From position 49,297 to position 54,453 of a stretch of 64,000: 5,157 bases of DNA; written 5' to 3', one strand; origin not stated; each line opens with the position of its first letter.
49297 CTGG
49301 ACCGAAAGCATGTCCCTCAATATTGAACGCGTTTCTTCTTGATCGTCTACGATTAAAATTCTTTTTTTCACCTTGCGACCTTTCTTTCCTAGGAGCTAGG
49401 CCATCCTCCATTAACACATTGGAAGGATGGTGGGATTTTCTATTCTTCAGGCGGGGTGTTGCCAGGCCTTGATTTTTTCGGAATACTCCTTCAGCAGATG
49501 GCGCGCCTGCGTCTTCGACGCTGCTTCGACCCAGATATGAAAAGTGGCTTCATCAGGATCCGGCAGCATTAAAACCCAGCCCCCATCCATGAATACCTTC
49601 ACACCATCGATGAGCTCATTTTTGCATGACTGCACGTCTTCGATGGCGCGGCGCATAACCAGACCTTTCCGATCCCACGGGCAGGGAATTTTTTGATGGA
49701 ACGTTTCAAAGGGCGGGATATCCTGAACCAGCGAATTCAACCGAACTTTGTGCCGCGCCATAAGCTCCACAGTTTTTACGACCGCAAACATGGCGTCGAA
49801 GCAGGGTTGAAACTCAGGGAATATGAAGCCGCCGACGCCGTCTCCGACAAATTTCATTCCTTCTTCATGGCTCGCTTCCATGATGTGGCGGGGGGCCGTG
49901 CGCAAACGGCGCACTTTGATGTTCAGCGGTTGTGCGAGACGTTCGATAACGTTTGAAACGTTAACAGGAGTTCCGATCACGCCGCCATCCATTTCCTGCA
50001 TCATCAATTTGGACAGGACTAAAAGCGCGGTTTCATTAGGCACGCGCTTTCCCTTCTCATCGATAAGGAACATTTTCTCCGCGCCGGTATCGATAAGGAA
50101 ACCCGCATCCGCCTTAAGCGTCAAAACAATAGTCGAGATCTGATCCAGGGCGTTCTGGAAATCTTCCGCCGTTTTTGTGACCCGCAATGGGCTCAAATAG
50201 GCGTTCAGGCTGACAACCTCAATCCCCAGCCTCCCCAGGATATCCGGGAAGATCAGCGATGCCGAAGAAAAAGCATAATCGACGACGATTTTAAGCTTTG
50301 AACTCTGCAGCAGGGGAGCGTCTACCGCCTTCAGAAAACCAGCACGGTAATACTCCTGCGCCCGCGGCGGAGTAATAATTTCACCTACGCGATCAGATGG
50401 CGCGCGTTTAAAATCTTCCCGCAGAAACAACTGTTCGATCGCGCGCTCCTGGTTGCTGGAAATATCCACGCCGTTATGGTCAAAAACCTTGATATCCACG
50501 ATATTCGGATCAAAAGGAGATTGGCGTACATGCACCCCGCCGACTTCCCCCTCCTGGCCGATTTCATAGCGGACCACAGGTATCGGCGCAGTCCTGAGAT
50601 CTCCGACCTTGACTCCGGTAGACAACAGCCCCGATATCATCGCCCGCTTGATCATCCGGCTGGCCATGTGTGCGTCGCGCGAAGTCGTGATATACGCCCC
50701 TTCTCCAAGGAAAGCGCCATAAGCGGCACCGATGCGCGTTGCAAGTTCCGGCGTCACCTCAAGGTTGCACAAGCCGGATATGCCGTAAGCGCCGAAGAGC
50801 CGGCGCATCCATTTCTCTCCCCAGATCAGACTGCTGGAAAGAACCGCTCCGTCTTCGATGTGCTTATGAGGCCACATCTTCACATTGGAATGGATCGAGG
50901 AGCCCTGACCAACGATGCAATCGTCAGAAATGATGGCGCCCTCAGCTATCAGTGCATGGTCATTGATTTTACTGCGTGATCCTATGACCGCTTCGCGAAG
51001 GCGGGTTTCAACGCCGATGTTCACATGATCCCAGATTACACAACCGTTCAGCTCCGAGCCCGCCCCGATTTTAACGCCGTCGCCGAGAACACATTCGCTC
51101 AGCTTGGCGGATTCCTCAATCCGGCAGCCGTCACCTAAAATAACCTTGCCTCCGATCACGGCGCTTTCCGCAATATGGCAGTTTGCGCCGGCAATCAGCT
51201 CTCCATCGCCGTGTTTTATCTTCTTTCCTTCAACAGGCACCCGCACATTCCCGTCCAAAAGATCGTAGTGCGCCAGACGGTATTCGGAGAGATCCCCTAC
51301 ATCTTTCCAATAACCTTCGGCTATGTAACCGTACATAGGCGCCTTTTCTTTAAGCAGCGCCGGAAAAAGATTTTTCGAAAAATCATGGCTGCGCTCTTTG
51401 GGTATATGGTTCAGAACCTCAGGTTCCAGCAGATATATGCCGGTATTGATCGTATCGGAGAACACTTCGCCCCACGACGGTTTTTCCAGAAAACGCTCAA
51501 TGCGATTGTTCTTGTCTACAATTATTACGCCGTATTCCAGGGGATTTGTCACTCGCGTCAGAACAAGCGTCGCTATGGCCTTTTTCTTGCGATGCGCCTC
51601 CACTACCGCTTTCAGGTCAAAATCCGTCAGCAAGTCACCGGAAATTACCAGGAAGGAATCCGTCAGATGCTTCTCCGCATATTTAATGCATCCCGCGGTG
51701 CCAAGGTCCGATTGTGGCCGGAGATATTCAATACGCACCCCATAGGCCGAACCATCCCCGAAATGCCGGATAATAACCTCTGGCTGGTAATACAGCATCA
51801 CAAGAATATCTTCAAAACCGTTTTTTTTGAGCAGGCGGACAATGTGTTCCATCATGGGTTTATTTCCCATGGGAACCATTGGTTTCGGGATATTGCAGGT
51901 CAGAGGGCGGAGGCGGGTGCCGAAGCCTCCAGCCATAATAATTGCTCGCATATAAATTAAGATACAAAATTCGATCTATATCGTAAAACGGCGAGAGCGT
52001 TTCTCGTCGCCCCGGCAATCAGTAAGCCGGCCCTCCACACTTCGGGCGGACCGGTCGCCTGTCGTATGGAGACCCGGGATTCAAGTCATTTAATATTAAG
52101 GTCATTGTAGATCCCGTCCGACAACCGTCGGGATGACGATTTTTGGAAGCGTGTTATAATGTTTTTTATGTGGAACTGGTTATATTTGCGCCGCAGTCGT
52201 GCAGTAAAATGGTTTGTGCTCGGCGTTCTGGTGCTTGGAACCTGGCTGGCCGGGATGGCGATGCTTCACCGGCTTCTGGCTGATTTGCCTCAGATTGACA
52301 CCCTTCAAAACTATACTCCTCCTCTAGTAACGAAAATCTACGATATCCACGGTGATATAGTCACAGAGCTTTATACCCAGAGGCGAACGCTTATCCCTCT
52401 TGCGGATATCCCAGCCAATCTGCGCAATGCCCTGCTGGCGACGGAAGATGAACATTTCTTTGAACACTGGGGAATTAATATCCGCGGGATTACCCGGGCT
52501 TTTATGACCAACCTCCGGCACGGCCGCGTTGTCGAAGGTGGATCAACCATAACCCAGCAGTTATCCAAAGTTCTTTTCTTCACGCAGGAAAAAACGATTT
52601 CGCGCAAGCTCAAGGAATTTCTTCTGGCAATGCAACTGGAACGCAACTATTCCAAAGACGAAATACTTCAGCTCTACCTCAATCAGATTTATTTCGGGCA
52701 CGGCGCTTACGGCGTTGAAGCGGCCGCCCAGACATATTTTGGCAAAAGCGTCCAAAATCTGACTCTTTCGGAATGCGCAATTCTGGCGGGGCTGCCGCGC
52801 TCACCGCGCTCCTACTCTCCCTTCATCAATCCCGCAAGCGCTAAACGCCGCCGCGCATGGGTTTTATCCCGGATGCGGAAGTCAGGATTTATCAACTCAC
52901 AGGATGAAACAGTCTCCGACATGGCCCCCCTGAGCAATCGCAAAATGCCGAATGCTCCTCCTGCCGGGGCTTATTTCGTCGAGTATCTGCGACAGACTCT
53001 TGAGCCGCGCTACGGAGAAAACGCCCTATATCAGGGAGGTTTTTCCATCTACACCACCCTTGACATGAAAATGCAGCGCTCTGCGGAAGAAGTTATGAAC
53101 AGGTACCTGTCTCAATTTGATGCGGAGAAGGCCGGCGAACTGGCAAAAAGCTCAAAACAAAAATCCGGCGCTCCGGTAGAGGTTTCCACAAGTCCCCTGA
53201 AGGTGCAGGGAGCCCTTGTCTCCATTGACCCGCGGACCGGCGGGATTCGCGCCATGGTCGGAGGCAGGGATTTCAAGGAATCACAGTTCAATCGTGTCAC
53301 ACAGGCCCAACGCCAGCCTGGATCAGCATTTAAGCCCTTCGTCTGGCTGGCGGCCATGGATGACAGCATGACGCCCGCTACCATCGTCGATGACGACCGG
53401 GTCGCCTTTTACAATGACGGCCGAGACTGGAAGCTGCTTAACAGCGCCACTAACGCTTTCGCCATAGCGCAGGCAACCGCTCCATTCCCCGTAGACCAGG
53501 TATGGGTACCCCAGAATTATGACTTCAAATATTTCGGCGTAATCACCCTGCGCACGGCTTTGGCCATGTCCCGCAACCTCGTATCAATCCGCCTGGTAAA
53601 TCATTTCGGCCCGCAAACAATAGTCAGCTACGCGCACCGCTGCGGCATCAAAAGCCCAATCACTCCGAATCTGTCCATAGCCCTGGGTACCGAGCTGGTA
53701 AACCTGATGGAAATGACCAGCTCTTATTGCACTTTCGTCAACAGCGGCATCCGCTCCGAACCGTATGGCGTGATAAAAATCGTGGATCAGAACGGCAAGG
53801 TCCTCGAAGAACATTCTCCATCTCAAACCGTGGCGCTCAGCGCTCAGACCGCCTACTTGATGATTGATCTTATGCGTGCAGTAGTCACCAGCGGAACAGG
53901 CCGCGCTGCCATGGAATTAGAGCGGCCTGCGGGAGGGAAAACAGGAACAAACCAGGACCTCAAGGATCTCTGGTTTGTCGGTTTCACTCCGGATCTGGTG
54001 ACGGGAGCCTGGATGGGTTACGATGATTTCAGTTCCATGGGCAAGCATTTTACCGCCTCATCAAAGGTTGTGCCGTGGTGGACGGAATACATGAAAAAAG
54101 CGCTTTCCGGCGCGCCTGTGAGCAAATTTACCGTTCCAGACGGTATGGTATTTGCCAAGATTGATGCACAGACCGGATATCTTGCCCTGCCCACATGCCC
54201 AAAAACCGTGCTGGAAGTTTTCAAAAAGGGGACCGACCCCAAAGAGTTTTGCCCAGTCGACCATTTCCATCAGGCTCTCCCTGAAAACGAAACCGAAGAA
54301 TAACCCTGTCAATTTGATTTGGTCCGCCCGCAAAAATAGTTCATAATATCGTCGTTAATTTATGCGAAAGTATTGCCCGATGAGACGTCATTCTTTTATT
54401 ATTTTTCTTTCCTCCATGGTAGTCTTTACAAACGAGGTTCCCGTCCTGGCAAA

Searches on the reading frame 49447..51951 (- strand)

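Call 10: search_protein_families(library=pfam, proteins=[window:49447-51951:-], max_evalue=0.001)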
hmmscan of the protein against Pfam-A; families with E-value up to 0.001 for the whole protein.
window:49447-51951:- (834 aa): 9 families
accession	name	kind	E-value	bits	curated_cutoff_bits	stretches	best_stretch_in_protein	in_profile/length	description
PF00483.29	NTP_transferase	-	3.9e-58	197.4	21.2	1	3-232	2-243/245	Nucleotidyl transferase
PF02878.22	PGM_PMM_I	-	2.2e-24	86.2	22.5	1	383-515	1-137/138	Phosphoglucomutase/phosphomannomutase, alpha/beta/alpha domain I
PF25084.1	LbH_EIF2B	-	4.4e-21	75.3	54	1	256-352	8-104/105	EIF2B subunit epsilon LbH domain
PF02879.22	PGM_PMM_II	-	8.9e-14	52.3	29.3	1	534-634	2-103/103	Phosphoglucomutase/phosphomannomutase, alpha/beta/alpha domain II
PF02880.22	PGM_PMM_III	-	1.1e-11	45.2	20.7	1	639-745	3-111/115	Phosphoglucomutase/phosphomannomutase, alpha/beta/alpha domain III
PF00132.30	Hexapep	-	1.5e-11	43.9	27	2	255-283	5-33/36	Bacterial transferase hexapeptide (six repeats)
PF12804.13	NTP_transf_3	-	2.9e-09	37.7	27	1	3-129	1-121/160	MobA-like NTP transferase domain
PF24894.1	Hexapep_GlmU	-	5.1e-09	36.6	23.3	1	270-335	19-83/104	GlmU-like, C-terminal hexapeptide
PF25087.1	GMPPB_C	-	0.00029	20.9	39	0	253-341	6-95/110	GMPPB C-terminal domain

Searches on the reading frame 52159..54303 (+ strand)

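Call 10: search_protein_families(library=pfam, proteins=[window:52159-54303:+], max_evalue=0.001)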
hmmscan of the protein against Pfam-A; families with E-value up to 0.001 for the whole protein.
window:52159-54303:+ (714 aa): 2 families
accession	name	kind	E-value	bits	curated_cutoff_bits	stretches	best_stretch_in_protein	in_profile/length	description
PF00912.28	Transgly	-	1e-70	237.2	27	1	65-239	2-177/178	Transglycosylase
PF00905.27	Transpeptidase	-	2e-27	96.6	22.1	2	449-612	79-267/299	Penicillin binding protein transpeptidase domain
